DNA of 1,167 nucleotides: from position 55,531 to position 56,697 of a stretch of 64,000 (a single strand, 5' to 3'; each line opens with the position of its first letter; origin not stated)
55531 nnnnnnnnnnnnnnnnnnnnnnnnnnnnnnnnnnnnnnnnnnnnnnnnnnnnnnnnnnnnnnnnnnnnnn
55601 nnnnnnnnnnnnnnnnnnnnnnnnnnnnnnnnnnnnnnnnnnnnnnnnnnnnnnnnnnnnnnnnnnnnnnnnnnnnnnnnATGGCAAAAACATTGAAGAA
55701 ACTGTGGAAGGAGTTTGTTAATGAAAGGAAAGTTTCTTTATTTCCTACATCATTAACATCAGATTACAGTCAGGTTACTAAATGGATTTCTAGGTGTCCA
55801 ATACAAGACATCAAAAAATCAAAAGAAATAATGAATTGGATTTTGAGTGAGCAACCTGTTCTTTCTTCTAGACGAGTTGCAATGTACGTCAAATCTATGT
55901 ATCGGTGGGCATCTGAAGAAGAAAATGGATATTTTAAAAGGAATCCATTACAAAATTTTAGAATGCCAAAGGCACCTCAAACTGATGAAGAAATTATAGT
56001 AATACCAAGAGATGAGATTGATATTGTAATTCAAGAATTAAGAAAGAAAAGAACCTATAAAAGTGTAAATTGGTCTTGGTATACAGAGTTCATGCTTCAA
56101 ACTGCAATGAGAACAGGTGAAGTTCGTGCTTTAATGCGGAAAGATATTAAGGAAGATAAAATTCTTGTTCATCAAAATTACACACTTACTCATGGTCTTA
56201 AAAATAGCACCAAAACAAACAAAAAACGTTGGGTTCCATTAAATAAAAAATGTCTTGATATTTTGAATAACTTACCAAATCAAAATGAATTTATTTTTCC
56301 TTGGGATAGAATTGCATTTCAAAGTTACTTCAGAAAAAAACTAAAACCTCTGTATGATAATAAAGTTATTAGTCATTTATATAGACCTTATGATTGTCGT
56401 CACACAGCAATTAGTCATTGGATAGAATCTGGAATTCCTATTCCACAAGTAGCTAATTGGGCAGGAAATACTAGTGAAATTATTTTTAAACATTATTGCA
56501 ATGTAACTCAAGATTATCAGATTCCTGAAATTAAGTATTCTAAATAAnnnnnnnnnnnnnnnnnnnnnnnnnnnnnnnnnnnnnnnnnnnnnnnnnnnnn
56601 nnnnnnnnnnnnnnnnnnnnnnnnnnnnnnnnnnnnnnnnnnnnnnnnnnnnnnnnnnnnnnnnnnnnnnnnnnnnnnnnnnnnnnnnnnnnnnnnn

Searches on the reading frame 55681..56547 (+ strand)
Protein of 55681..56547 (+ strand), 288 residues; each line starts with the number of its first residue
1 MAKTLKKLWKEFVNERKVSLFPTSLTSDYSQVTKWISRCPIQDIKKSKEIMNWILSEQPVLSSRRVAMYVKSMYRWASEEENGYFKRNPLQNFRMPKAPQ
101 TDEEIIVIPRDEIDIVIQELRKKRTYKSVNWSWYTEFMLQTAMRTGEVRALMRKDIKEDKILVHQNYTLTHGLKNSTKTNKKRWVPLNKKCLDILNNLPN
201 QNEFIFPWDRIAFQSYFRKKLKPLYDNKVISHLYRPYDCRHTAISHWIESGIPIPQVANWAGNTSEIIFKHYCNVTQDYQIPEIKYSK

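Call 4: search_protein_families(library=pfam, proteins=[window:55681-56547:+], max_evalue=0.01)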
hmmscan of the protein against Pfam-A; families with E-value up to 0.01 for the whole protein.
window:55681-56547:+ (288 aa): 1 family
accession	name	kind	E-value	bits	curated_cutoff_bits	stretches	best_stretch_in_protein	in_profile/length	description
PF00589.27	Phage_integrase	-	4.7e-13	49.7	27.1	1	111-276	6-169/172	Phage integrase family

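Call 6: search_dna_similar(query=window:55681-56547:+, collection=phages, mode=protein, max_rows=40)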
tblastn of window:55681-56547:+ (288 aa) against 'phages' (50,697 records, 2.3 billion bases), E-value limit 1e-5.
Records with a match: 183; places in all: 183; records where one place covers at least 80% of the query: 8.
Best place of each record, by identity: 60-80% 1; <60% 182.
By first word of the organism name: Mycobacterium 135; Gordonia 29; Acinetobacter 9; Streptococcus 4; Planktothrix 2; Synechococcus 1; Leptolyngbya 1; Bacillus 1; Moraxella 1.
By host as written in the record: Mycobacterium smegmatis mc2 155 96; Mycobacterium smegmatis mc#155 21; Gordonia terrae 3612 18; - 6; Mycobacterium smegmatis mc2155 3; Gordonia terrae CAG3 3; Planktothrix agardhii HAB637 2; Gordonia terrae ATCC 3612 2; and 27 more.
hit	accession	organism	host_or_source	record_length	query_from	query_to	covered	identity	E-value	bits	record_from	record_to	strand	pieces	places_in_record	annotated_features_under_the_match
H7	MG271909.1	Synechococcus phage S-LBS1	Synechococcus sp. TCC793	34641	1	282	98%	68.8%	7e-137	432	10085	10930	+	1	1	integrase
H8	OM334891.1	Acinetobacter phage 4316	Acinetobacter baumannii 4316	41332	1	276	96%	27.0%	2e-6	55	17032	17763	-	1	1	tyrosine-type recombinase/integrase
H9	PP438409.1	Leptolyngbya phage Lsp-JY17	Leptolyngbya boryana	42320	5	287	98%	26.3%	1e-17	88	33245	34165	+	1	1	hypothetical protein (x2)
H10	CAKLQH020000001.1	Acinetobacter phage MD-2021a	not known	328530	1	276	96%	26.4%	2e-6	55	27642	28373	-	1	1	rci_1: Shufflon-specific DNA recombinase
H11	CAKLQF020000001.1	Acinetobacter phage MD-2021a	not known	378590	1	276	96%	26.4%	2e-6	55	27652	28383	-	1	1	rci_1: Shufflon-specific DNA recombinase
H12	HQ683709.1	Planktothrix phage PaV-LD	Planktothrix agardhii HAB637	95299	45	284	83%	25.7%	4e-12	72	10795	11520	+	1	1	integrase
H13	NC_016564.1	Planktothrix phage PaV-LD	Planktothrix agardhii HAB637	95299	45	284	83%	25.7%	4e-12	72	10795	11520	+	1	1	integrase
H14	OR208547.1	Bacillus phage phi18-2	Bacillus subtilis 18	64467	27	283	89%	21.5%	8e-7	56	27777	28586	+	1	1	tyrosine-type recombinase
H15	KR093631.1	Moraxella phage Mcat7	Moraxella catarrhalis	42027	62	263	70%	26.6%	1e-8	62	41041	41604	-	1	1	integrase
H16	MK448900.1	Streptococcus phage Javan290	Streptococcus marmotae HTS5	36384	60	278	76%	24.4%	2e-6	55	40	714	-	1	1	integrase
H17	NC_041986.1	Mycobacterium phage Spartacus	Mycobacterium smegmatis mc2 155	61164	61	275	75%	24.3%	3e-8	60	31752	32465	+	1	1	41: integrase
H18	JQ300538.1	Mycobacterium phage Spartacus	Mycobacterium smegmatis mc2 155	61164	61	275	75%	24.3%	3e-8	60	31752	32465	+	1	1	41: integrase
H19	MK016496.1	Mycobacterium phage IrishSherpFalk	Mycobacterium smegmatis mc2 155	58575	61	275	75%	24.3%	6e-8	60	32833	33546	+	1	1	41: integrase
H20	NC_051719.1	Mycobacterium phage WillSterrel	Mycobacterium smegmatis mc2 155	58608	61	275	75%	24.3%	6e-8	60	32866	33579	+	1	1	integrase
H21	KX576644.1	Mycobacterium phage WillSterrel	Mycobacterium smegmatis mc2 155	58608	61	275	75%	24.3%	6e-8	60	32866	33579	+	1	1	integrase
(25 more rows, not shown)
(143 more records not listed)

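Call 7: get_annotated_region(hit=H7, flank=6000)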
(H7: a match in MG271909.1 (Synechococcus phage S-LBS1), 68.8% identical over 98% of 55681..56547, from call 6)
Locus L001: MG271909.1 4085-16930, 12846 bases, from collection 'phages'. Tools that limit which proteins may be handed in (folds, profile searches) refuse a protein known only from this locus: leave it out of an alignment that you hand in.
description: Synechococcus phage S-LBS1, complete genome.
organism: Synechococcus phage S-LBS1 (NCBI taxid 2008320)
taxonomy: Viruses; Duplodnaviria; Heunggongvirae; Uroviricota; Caudoviricetes
host: Synechococcus sp. TCC793; source: surface water from Lake Bourget; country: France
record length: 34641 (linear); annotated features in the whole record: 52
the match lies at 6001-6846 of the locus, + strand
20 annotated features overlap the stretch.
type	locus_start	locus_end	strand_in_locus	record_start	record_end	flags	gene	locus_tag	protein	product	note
CDS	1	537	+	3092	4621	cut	-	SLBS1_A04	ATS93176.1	portal protein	-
CDS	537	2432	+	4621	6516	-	-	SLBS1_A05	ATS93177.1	major capsid protein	-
CDS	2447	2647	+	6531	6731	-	-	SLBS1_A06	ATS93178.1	hypothetical protein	-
CDS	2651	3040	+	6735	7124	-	-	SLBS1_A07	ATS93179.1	hypothetical protein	unnamed protein product contains domain of PHA00664 superfamily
CDS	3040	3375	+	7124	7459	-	-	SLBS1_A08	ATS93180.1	hypothetical protein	-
CDS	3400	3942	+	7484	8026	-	-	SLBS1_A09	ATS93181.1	hypothetical protein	-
CDS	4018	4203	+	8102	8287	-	-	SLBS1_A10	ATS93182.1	hypothetical protein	-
CDS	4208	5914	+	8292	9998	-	-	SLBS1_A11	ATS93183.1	tail fiber protein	-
CDS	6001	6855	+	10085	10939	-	-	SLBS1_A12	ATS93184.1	integrase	-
CDS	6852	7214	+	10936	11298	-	-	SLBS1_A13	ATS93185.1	hypothetical protein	-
CDS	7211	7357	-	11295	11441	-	-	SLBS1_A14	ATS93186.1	hypothetical protein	-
CDS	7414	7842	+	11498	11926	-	-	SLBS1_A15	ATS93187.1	minor tail protein U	-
CDS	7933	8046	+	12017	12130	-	-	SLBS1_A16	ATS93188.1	hypothetical protein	-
CDS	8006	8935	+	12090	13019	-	-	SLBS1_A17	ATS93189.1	hypothetical protein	-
CDS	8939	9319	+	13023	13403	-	-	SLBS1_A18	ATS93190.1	ATPase component of the ABC-type cobalamin/Fe3+-siderophores transport system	ATPase component of the ABC-type cobalamin/Fe3+-siderophores transport system (FepC)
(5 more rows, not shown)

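Call 14: search_protein_families(library=phrogs, proteins=[window:55681-56547:+], max_evalue=0.001)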
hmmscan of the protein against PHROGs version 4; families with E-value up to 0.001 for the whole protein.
window:55681-56547:+ (288 aa): 4 families
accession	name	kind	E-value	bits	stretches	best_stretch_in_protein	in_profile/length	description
phrog_1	-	integration and excision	6.1e-38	132.5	1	3-280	164-440/611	integrase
phrog_216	-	integration and excision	4.2e-16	59.9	1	64-278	16-227/301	integrase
phrog_7685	-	integration and excision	0.00013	22.6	1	169-278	115-226/240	integrase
phrog_25190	-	integration and excision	0.0009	20.6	0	189-273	7-87/109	integrase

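Call 16: find_related_loci(query=window:55681-56547:+, collection=viral_contigs, flank=6000)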
Query window:55681-56547:+ (288 aa) in viral_contigs; peptide patterns used: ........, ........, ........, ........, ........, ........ (x = any residue, [..] = any of these).
76 stretches matched a pattern; 71 encode a relative of the query (tblastn E <= 1e-3); 70 distinct loci.
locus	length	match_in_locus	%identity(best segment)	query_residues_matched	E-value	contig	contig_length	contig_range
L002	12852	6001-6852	73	1-284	4e-150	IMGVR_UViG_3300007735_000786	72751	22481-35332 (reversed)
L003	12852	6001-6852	73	1-284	9e-150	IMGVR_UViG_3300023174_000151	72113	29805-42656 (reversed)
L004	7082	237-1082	71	1-282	1e-148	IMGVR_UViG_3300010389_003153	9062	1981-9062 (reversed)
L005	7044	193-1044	71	1-284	3e-148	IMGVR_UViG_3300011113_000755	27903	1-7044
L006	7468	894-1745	71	1-284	2e-147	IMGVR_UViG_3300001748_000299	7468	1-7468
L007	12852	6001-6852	71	1-284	3e-147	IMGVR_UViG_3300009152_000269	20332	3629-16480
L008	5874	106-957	72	1-284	4e-148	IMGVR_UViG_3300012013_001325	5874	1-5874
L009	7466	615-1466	70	1-284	1e-146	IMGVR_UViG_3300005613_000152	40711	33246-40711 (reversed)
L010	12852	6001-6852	70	1-284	1e-146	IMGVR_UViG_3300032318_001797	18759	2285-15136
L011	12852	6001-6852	70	1-284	3e-146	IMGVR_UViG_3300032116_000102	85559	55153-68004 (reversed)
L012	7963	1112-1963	72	1-284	2e-146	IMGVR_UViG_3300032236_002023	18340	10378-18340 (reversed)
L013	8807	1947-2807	69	1-287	6e-146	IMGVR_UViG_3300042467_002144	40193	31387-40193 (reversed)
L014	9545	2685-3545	69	1-287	9e-146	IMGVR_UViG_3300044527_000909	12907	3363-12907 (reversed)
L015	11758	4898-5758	69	1-287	6e-146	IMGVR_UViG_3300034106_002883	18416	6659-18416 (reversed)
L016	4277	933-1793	69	1-287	4e-149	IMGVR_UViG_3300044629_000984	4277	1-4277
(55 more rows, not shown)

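Call 17: find_homologous_proteins(query=window:55681-56547:+, max_evalue=1e-10)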
Query window:55681-56547:+ (288 aa): 1334 proteins with E <= 1e-10 among 1580 candidates; the best 120 are listed.
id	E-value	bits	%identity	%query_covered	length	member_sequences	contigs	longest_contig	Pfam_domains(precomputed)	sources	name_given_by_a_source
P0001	1.8e-194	662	100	100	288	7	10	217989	PF00589.28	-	-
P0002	1.7e-168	577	86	99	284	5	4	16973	PF00589.28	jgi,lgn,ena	jgi:integrase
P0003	4.0e-150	517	75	99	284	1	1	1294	PF00589.28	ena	-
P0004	6.8e-149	513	76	99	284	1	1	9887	PF00589.28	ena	-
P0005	6.9e-149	513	76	99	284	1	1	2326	PF00589.28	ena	-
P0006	7.2e-149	513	76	99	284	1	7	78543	PF00589.28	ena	-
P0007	2.5e-148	511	77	99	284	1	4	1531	PF00589.28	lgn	-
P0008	3.6e-148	510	75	99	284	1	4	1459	PF00589.28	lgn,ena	-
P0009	4.3e-148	510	75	99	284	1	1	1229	PF00589.28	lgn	-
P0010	4.3e-148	510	75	99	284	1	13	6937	PF00589.28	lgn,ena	-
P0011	5.0e-148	510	75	99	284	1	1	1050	PF00589.28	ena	-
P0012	7.6e-148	509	75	99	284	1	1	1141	PF00589.28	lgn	-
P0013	1.5e-147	508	75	99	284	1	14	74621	PF00589.28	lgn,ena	-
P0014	1.9e-147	508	75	99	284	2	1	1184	PF00589.28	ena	-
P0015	3.0e-147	507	75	99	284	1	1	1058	PF00589.28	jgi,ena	jgi:integrase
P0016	3.3e-147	507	73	99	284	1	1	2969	PF00589.28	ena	-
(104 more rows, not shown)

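Call 20: find_encoding_contigs(protein=P0002, flank=8000, max_places=6)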
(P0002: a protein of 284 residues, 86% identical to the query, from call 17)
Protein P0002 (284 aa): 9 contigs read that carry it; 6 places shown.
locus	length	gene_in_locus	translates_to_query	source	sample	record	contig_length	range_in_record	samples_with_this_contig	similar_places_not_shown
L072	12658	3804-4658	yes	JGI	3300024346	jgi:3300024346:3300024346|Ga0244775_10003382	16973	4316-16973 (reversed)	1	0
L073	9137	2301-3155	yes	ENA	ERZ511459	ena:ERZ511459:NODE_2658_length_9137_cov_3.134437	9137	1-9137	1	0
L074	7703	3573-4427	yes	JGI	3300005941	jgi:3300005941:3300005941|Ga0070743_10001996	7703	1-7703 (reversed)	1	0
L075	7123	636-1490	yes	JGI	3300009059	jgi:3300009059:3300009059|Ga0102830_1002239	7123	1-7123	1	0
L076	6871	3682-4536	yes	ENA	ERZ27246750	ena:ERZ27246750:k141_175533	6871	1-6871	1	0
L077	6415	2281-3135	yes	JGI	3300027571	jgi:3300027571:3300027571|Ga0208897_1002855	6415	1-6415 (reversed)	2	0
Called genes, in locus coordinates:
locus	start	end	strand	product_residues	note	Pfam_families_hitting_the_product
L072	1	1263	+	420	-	?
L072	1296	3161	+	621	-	PF13884:Peptidase_S74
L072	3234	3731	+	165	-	PF13392:HNH_3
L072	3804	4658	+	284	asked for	PF00589:Phage_integrase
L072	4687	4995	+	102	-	PF25590:DUF7936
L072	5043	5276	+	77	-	-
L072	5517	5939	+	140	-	-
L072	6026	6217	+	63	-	-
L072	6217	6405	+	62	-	-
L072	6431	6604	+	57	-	-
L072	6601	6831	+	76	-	-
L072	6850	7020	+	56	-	-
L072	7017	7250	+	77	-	-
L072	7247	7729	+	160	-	-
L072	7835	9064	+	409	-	-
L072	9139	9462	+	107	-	-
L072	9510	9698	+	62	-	-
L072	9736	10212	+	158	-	PF13395:HNH_4 (weak), PF01844:HNH, PF14279:HNH_5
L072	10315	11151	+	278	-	-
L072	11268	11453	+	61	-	-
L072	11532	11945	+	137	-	-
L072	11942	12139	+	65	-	-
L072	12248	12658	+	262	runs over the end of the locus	PF07460:NUMOD3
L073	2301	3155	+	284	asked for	PF00589:Phage_integrase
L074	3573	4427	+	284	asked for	PF00589:Phage_integrase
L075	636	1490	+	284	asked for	PF00589:Phage_integrase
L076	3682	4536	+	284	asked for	PF00589:Phage_integrase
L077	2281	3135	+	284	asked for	PF00589:Phage_integrase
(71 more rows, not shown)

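Call 21: find_encoding_contigs(protein=P0001, flank=4000, max_places=10)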
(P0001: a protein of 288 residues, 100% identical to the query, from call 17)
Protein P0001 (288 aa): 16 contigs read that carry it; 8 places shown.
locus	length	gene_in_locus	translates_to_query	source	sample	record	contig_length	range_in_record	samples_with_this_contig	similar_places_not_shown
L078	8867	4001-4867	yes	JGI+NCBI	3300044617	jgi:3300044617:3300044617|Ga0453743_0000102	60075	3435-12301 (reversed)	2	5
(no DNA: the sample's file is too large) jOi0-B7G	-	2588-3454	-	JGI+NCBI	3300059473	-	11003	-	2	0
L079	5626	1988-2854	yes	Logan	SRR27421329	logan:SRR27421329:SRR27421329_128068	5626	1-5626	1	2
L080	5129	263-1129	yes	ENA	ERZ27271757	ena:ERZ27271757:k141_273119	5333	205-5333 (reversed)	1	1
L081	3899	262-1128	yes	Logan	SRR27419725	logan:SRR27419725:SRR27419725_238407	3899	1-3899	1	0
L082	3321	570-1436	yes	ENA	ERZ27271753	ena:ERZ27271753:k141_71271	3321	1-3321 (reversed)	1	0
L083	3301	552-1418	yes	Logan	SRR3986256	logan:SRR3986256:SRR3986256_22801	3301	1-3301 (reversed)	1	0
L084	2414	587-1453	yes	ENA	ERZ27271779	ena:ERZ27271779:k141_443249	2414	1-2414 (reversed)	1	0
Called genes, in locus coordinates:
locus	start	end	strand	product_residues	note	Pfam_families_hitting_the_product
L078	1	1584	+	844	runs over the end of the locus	-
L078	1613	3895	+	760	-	-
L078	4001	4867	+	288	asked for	PF00589:Phage_integrase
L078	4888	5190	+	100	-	PF25590:DUF7936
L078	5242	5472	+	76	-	-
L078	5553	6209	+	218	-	-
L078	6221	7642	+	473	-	-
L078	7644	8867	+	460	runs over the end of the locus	-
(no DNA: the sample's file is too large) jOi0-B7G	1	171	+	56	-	?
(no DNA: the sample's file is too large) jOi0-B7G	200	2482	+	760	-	-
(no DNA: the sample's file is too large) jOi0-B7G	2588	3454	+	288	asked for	PF00589:Phage_integrase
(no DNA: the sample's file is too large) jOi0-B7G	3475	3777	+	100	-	PF25590:DUF7936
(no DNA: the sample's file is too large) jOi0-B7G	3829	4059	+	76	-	-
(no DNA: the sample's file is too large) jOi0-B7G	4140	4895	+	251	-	-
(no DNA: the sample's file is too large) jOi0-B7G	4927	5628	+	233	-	PF16778:Phage_tail_APC (weak)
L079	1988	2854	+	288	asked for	PF00589:Phage_integrase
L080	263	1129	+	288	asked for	PF00589:Phage_integrase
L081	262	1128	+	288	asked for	PF00589:Phage_integrase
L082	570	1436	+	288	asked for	PF00589:Phage_integrase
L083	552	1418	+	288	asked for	PF00589:Phage_integrase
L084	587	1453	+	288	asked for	PF00589:Phage_integrase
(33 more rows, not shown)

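Call 28: search_solved_structures(query=window:55681-56547:+, max_evalue=0.01, show_alignments=2)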
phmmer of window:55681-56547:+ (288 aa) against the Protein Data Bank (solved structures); distinct sequences matched with E-value up to 0.01: 0.

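Call 35: find_related_loci(query=A1, collection=genome_contigs, flank=10000)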
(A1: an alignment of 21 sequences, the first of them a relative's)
Query A1 (288 aa) in genome_contigs; peptide patterns used: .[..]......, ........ (x = any residue, [..] = any of these).
27 stretches matched a pattern; 3 encode a relative of the query (tblastn E <= 1e-3); 3 distinct loci.
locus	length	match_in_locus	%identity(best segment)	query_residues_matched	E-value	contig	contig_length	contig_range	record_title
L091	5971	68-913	72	1-282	6e-151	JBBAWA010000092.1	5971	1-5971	MAG: Candidatus Methylacidiphilales bacterium isolate EUL_337 ctg92-EUL_337, whole genome shotgun sequence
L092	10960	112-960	70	4-286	8e-148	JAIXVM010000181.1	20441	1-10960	MAG: Hyphomonadaceae bacterium isolate D1_MAG_00065 pond_D1_MAG_00065_000000000170, whole genome shotgun sequence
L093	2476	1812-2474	67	2-222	1e-111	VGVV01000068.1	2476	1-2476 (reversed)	MAG: Ignavibacteria bacterium isolate M_surface_10_mx_236 M_surface_10_mx_236_Ga0194123_10057790, whole genome shotgun s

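Call 36: predict_structure(alignment_id=A1)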
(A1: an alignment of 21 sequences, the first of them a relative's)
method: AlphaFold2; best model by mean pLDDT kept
length: 288 residues; sequences in the alignment: 21
mean_pLDDT: 56.7   pTM: 0.49
mean pLDDT of the five models: 56.7, 49.3, 48.5, 45.9, 45.4
residues with pLDDT >= 90: 0; 70-90: 73; 50-70: 106; < 50: 109
segments of 3 or more residues with pLDDT < 50: 17-26, 43-107, 166-180, 274-288
pLDDT, mean of each block of 10 residues (from residue 1): 59 51 47 56 47 46 43 38 33 31 45 73 62 74 56 84 56 40 77 85 71 72 83 59 62 61 56 43 32
secondary structure, 60 per line:
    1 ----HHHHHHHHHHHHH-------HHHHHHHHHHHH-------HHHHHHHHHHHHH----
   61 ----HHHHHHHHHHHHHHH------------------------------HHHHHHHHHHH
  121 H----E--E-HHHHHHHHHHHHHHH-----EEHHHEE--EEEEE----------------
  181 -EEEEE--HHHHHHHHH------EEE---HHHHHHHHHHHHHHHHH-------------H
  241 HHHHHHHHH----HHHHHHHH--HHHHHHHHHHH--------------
elements in order: H5-17 H25-36 H44-56 H65-79 H110-121 H131-145 E160-164 E182-186 H189-197 E204-206 H210-226 H240-249 H254-261 H264-274

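Call 37: search_solved_structures(query=A1, max_evalue=1, show_alignments=3)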
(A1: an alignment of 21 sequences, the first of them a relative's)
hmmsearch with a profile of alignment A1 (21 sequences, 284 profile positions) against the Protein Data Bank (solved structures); distinct sequences matched with E-value up to 1: 14.
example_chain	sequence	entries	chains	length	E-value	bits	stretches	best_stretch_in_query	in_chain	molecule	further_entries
3nkh_A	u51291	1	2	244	0.0063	18.8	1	132-209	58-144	Integrase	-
1lfu_P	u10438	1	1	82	0.044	16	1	217-271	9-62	homeobox protein PBX1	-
5zjq_B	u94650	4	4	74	0.065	15.4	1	217-275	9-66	Homeobox protein extradenticle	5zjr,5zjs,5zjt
4cyc_B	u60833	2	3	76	0.069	15.3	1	217-275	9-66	HOMEOBOX PROTEIN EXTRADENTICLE | HOMEOTIC PROTEIN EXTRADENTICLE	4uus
1puf_B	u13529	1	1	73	0.07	15.3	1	217-270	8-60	Pre-B-cell leukemia transcription factor-1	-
1b72_B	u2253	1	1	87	0.11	14.7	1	217-271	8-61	PROTEIN (PBX1)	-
1b8i_B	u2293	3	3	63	0.12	14.6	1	217-264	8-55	PROTEIN (HOMEOBOX PROTEIN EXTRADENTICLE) | Homeobox protein extradenticle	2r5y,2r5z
7yb4_A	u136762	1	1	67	0.13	14.4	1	217-264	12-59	Homeobox protein extradenticle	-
1du6_A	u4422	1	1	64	0.24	13.6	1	219-264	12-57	HOMEOBOX PROTEIN PBX1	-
1wgq_A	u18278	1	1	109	0.36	13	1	70-129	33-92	FYVE, RhoGEF and PH domain containing 6; ethanol decreased 4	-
6qid_A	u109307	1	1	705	0.38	12.9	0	110-170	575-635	Prp43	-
6qie_A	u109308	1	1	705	0.38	12.9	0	110-170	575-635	Prp43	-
5d0u_A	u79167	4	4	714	0.39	12.9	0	110-170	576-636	Pre-mRNA-splicing factor ATP-dependent RNA helicase PRP43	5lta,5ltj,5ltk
9l5r_Cc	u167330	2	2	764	0.44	12.7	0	110-170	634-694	RNA helicase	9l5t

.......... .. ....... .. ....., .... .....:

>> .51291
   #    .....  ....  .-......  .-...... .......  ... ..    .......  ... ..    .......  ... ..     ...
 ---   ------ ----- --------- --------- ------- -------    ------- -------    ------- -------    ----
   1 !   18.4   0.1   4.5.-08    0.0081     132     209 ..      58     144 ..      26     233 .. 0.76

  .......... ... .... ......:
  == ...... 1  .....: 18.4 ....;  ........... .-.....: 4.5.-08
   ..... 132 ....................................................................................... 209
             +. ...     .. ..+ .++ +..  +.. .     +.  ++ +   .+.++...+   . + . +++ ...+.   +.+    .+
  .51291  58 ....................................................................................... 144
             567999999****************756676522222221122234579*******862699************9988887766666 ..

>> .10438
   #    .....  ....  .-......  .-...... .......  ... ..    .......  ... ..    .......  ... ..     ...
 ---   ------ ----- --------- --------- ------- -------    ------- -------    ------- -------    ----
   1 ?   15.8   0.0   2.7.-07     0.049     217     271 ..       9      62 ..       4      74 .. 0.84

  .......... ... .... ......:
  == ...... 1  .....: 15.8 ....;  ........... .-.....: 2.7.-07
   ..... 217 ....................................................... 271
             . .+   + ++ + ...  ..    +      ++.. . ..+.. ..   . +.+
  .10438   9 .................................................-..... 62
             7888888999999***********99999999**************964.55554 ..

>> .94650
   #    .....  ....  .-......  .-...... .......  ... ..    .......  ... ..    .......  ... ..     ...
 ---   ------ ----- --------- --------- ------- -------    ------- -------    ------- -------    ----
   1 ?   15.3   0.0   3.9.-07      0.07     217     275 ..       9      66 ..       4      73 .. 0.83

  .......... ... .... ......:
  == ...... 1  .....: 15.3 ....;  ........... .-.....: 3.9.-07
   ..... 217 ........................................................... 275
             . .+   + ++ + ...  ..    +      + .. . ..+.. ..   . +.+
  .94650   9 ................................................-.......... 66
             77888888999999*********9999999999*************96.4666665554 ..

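Call 41: fold_search(model_id=the predicted structure, library=pdb)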
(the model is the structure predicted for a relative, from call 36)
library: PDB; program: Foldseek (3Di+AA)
matches with E <= 10: 293; with E <= 0.001: 53
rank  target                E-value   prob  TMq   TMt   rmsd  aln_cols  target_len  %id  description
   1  6emy_A                9.6e-07  1.00  0.42  0.39  10.4       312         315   14  Structure of the Tn1549 transposon Integrase (aa 82-397, Y379F) in complex with transposon right end DNA (released 2018-04-04)
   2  6en2_A                2.2e-06  1.00  0.40  0.38  10.7       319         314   15  Structure of the Tn1549 transposon Integrase (aa 82-397, R225K) in complex with a circular intermediate DNA (CI6b-DNA) (released 2018-04-04)
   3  6en0_B                3.3e-06  1.00  0.39  0.37  10.7       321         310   15  Structure of the Tn1549 transposon Integrase (aa 82-397) in complex with circular intermediate DNA (CI5-DNA) (released 2018-04-04)
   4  6emz_A                4.1e-06  1.00  0.40  0.37  10.7       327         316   15  Structure of the Tn1549 transposon Integrase (aa 82-397, R225K) in complex with circular intermediate DNA (CI5-DNA) (released 2018-04-04)
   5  6emy_B                5.4e-06  1.00  0.40  0.37  10.9       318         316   14  Structure of the Tn1549 transposon Integrase (aa 82-397, Y379F) in complex with transposon right end DNA (released 2018-04-04)
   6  5hxy_A                8.9e-06  1.00  0.37  0.38  16.0       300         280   14  Crystal structure of XerA recombinase (released 2017-02-01)
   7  1z19_B                9.4e-06  1.00  0.42  0.43  11.3       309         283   17  Crystal structure of a lambda integrase(75-356) dimer bound to a COC' core site (released 2005-06-28)
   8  1p7d_A                1.3e-05  1.00  0.40  0.41  12.0       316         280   16  Crystal structure of the Lambda Integrase (residues 75-356) bound to DNA (released 2003-08-12)
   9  5hxy_B                2.0e-05  1.00  0.36  0.38  16.5       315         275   12  Crystal structure of XerA recombinase (released 2017-02-01)
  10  1z1b_A                3.4e-05  1.00  0.46  0.39  11.5       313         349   16  Crystal structure of a lambda integrase dimer bound to a COC' core site (released 2005-06-28)
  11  5hxy_C                3.8e-05  1.00  0.36  0.38  15.9       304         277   13  Crystal structure of XerA recombinase (released 2017-02-01)
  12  1z1b_B                4.0e-05  1.00  0.42  0.36  11.8       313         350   17  Crystal structure of a lambda integrase dimer bound to a COC' core site (released 2005-06-28)
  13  5jjv_A                4.2e-05  1.00  0.32  0.28  11.4       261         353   14  Crystal structure of XerH site-specific recombinase bound to palindromic difH substrate: post-cleavage complex (released 2016-12-28)
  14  5jk0_D                5.0e-05  1.00  0.32  0.28  14.1       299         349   12  Crystal structure of XerH site-specific recombinase bound to difH substrate: pre-cleavage complex (released 2016-12-28)
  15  3nkh_A                5.3e-05  1.00  0.40  0.50   6.5       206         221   18  Crystal Structure of Integrase from MRSA strain Staphylococcus aureus (released 2010-08-18)
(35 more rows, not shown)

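Call 52: find_encoding_contigs(protein=P0006, flank=5000, max_places=3)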
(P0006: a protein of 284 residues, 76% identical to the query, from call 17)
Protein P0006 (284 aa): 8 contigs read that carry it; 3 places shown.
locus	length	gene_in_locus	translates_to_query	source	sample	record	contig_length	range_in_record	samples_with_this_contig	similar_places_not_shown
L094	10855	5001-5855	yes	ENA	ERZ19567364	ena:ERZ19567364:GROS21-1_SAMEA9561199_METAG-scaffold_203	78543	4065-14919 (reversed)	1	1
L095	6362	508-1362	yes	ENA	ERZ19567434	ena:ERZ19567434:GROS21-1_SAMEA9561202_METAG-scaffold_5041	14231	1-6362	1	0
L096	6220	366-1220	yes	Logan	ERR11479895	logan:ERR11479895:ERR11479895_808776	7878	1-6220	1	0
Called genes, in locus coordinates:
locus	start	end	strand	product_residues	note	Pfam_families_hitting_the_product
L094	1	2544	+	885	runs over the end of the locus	-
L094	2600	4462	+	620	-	-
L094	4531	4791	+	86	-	-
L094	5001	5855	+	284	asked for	PF00589:Phage_integrase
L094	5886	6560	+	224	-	PF13529:Peptidase_C39_2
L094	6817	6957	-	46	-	-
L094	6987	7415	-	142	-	-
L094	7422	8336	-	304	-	-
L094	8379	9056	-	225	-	-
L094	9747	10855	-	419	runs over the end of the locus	-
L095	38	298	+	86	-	-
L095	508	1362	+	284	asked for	PF00589:Phage_integrase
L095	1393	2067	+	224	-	PF13529:Peptidase_C39_2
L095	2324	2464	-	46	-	-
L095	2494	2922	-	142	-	-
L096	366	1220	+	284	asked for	PF00589:Phage_integrase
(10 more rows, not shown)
